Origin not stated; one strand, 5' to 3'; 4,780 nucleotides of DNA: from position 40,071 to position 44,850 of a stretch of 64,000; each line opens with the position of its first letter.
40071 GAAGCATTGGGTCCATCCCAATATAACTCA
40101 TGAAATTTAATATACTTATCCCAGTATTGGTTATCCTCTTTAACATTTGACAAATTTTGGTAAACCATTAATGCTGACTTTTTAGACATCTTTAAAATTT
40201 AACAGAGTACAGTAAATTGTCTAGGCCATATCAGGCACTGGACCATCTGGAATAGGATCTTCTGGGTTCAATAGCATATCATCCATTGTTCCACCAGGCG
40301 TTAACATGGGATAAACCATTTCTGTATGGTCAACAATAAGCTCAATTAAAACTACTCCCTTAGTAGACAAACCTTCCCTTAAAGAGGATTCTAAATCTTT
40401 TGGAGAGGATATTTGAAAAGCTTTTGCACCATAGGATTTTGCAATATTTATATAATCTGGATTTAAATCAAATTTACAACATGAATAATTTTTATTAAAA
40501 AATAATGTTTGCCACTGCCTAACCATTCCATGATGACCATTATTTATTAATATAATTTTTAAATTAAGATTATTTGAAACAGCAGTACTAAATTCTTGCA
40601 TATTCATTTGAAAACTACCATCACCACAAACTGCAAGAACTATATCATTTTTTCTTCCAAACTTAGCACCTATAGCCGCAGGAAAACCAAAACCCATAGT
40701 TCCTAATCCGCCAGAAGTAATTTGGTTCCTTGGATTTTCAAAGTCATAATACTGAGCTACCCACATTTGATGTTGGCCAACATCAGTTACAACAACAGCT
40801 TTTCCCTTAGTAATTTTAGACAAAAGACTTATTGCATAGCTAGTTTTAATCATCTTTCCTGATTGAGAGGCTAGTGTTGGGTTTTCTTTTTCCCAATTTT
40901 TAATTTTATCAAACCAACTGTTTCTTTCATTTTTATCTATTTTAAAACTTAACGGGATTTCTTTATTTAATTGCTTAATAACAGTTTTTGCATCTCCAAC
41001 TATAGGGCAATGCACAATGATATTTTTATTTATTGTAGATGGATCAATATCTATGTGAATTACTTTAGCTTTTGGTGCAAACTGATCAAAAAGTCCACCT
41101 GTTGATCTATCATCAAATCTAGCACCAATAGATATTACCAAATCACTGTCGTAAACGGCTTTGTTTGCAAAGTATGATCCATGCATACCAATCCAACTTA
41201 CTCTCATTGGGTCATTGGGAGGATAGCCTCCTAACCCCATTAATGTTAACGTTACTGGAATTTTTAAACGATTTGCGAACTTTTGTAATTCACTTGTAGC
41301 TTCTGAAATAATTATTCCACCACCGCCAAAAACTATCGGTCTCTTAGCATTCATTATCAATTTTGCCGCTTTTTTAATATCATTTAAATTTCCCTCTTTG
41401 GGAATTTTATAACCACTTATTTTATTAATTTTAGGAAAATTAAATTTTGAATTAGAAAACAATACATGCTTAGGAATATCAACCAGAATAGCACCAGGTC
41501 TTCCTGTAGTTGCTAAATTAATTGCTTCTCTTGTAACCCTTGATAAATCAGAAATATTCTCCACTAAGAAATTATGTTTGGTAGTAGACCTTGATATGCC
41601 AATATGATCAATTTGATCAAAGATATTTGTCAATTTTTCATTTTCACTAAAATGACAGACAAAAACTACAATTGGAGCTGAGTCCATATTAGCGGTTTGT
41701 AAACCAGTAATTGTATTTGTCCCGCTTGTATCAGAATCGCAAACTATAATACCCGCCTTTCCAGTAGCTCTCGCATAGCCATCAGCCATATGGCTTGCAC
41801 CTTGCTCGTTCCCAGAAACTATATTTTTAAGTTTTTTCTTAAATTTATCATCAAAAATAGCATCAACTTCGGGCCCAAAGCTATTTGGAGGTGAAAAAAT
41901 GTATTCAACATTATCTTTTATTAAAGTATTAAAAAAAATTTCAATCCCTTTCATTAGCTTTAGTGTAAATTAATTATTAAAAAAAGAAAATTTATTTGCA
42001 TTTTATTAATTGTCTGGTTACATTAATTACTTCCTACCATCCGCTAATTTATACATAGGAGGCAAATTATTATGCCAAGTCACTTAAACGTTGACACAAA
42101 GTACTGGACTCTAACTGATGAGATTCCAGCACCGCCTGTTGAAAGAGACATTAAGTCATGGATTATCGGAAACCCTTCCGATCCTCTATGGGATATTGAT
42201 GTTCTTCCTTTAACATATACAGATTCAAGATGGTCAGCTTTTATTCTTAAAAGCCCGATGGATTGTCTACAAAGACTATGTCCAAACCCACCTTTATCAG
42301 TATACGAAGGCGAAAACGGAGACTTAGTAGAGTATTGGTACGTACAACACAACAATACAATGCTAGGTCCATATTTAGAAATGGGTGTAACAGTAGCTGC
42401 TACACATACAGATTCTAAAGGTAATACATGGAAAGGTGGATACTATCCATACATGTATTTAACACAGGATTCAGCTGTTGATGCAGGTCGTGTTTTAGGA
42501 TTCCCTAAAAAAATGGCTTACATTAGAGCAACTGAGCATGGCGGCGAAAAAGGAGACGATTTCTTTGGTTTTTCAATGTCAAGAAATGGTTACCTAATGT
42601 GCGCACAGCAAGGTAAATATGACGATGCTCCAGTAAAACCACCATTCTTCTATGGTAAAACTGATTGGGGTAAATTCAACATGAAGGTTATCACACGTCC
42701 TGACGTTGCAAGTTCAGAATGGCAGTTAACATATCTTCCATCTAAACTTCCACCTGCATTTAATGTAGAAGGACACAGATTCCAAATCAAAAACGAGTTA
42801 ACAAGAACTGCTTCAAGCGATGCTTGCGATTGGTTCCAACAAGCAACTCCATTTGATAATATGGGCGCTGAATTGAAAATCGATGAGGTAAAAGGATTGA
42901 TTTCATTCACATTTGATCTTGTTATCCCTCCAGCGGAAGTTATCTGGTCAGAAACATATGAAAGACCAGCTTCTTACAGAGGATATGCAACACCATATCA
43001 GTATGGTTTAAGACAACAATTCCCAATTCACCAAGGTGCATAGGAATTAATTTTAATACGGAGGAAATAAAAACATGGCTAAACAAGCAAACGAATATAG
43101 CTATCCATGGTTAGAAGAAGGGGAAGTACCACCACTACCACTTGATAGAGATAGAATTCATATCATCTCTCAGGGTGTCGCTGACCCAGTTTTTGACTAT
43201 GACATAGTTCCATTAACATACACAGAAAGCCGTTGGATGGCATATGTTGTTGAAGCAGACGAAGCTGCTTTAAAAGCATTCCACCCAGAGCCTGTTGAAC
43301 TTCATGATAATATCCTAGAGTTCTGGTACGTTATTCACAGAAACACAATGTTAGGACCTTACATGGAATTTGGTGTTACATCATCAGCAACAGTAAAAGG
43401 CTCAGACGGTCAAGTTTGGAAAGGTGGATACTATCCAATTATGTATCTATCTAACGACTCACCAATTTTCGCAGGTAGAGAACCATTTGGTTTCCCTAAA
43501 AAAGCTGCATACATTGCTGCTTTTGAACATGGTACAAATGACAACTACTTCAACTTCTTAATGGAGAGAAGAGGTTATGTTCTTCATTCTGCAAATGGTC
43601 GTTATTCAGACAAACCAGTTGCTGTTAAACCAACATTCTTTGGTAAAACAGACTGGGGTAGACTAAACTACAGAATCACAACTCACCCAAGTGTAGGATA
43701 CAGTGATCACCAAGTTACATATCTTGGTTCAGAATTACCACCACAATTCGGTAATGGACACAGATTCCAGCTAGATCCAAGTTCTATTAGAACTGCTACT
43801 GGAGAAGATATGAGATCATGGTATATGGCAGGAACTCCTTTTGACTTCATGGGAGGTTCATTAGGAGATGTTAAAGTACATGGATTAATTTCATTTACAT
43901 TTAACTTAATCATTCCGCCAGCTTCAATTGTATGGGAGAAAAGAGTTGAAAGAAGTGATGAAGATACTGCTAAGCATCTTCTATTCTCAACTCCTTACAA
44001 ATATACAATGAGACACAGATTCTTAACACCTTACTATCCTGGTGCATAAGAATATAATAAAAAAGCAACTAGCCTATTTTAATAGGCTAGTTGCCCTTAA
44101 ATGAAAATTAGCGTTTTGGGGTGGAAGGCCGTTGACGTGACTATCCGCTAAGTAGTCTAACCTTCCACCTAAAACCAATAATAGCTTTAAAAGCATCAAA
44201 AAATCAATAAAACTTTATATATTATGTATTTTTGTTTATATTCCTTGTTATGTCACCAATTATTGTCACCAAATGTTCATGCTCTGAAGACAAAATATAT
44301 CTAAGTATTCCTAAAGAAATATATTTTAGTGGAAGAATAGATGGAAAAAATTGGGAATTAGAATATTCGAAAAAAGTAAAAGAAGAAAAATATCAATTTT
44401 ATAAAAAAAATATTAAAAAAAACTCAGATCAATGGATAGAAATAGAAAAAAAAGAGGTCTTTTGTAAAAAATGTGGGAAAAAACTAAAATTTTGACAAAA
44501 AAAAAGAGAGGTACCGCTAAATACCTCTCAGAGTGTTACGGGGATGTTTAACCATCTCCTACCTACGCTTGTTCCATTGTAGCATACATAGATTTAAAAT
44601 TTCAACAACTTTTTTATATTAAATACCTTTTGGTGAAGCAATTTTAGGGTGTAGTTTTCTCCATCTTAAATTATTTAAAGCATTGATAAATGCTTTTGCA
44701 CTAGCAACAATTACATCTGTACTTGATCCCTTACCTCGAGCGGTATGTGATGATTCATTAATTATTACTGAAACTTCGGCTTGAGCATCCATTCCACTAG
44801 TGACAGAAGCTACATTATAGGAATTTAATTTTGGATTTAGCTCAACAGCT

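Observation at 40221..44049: Divergent cassette: stand-alone AHAS-like TPP enzyme and two tandem acetoacetate-decarboxylase-family paralogs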

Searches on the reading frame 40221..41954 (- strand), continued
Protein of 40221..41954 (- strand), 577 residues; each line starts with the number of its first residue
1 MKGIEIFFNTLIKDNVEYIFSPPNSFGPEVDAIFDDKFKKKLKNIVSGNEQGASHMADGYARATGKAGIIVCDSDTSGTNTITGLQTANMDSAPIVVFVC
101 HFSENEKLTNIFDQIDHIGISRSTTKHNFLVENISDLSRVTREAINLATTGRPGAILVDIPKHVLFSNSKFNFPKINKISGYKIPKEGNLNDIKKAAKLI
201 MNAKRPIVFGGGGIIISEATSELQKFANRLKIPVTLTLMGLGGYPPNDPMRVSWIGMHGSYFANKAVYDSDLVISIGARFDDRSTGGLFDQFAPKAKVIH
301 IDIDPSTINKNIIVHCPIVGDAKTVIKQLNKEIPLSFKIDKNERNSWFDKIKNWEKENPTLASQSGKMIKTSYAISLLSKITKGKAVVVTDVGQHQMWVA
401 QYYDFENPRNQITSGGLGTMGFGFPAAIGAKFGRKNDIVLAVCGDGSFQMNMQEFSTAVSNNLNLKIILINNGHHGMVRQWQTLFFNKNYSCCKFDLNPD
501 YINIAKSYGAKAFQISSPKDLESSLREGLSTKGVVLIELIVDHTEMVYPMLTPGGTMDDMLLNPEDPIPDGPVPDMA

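Call 48: find_encoding_contigs(protein=P0204, flank=8000, max_places=1)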
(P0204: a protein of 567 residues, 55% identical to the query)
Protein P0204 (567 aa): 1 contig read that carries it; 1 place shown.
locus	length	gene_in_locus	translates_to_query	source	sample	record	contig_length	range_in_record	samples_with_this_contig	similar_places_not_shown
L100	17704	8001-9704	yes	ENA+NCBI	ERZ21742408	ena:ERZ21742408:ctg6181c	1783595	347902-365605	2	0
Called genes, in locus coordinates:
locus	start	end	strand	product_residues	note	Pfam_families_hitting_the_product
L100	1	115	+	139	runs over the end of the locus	-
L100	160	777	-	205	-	PF07617:DUF1579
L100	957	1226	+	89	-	PF01649:Ribosomal_S20p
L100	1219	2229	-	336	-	PF06144:DNA_pol3_delta, PF21694:DNA_pol3_delta_C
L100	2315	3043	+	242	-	PF21948:LplA-B_cat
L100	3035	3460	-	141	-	PF00334:NDK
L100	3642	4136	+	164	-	PF01035:DNA_binding_1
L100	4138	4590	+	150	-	PF04608:PgpA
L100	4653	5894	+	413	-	PF00994:MoCF_biosynth, PF18146:CinA_KH, PF02464:CinA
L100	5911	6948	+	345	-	PF00154:RecA_N, PF06745:ATPase (weak), PF08423:Rad51 (faint), PF27531:MT3502_N (weak), PF01637:ATPase_2 (weak), PF21096:RecA_C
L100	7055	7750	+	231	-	PF00814:TsaD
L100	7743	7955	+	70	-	PF04325:DUF465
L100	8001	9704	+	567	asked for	PF02776:TPP_enzyme_N, PF00205:TPP_enzyme_M, PF02775:TPP_enzyme_C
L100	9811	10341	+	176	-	PF01842:ACT, PF22629:ACT_AHAS_ss, PF13710:ACT_5 (weak), PF10369:ALS_ss_C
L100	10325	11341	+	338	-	PF02826:2-Hacid_dh_C (weak), PF07991:KARI_N, PF01450:KARI_C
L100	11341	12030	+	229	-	PF02666:PS_Dcarbxylase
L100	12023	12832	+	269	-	PF01066:CDP-OH_P_transf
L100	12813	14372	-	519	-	PF02384:N6_Mtase, PF07669:Eco57I, PF22837:M_Eco57I_C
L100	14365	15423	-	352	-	PF09545:RE_AccI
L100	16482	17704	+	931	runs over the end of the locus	PF00675:Peptidase_M16, PF05193:Peptidase_M16_C, PF00675:Peptidase_M16, PF05193:Peptidase_M16_C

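Call 85: find_homologous_proteins(query=L100:9811-10341:+, max_evalue=1e-10)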
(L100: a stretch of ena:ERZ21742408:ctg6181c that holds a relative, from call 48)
Query L100:9811-10341:+ (176 aa): 7976 proteins with E <= 1e-10 among 8000 candidates; the best 120 are listed.
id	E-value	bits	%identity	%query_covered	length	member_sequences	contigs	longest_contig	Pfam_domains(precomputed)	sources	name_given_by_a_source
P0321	1.2e-104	365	100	100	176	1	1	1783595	PF10369.16,PF22629.3,PF13710.13,PF01842.32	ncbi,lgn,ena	-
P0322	9.9e-87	307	86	97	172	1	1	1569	PF10369.16,PF22629.3,PF13710.13,PF01842.32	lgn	-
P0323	2.4e-85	302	84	98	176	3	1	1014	PF10369.16,PF22629.3,PF13710.13,PF01842.32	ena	-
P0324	4.2e-85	301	88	90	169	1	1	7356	PF10369.16,PF22629.3,PF13710.13,PF01842.32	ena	-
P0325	1.1e-84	300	87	90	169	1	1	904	PF10369.16,PF22629.3,PF13710.13,PF01842.32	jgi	-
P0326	3.1e-84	299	85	95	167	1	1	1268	PF10369.16,PF22629.3,PF13710.13,PF01842.32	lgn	-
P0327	4.1e-84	298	86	92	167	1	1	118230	PF10369.16,PF22629.3,PF13710.13,PF01842.32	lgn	-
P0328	4.5e-84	298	87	90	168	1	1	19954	PF10369.16,PF22629.3,PF13710.13,PF01842.32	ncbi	-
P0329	5.1e-84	298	87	90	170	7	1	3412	PF10369.16,PF22629.3,PF13710.13,PF01842.32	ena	-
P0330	7.7e-84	297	84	95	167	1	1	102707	PF10369.16,PF22629.3,PF13710.13,PF01842.32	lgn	-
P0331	1.2e-83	297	85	92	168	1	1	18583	PF10369.16,PF22629.3,PF13710.13,PF01842.32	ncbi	ncbi:MAG: acetolactate synthase small subunit [Thermodesulfobacteriota bacterium]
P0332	2.1e-83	296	82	97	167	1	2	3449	PF10369.16,PF22629.3,PF13710.13,PF01842.32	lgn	-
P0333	2.2e-83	296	82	98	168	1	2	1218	PF10369.16,PF22629.3,PF13710.13,PF01842.32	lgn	-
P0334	3.4e-83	295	81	97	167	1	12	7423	PF10369.16,PF22629.3,PF13710.13,PF01842.32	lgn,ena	-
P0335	4.2e-83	295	83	95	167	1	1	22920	PF10369.16,PF22629.3,PF13710.13,PF01842.32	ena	-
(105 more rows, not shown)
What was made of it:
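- Tried and rejected: Uninformative, because the 120 listed hits were all 78-100% identical to the non-marine query (call 85).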

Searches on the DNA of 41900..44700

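Call 58: search_rna_families(source=window, start=41900, end=44700, threshold=evalue, max_evalue=1)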
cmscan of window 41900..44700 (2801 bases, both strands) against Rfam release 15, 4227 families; matches with E-value up to 1: 0.
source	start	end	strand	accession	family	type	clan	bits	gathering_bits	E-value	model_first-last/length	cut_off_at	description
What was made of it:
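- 44113..44175 (.): Conserved G+C-rich hairpin inside the inserted segment; function unknown. No Rfam match (call 58).
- Tried and rejected: No match (call 58).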

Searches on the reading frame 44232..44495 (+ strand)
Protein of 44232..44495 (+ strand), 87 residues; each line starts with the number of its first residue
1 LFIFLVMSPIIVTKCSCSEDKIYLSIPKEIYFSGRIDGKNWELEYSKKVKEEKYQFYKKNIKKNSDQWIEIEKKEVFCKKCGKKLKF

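Call 3: search_protein_families(library=pfam, proteins=[window:44232-44495:+], max_evalue=0.01)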
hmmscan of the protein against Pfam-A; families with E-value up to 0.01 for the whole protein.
window:44232-44495:+ (87 aa): 0 families

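Call 42: search_protein_families(library=pfam, proteins=[window:44232-44495:+], max_evalue=0.1)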
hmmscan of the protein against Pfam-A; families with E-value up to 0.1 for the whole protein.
window:44232-44495:+ (87 aa): 1 family
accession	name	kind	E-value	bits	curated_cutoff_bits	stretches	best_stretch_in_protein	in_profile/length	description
PF13240.11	Zn_Ribbon_1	-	0.014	15.6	25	1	70-85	8-23/23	zinc-ribbon domain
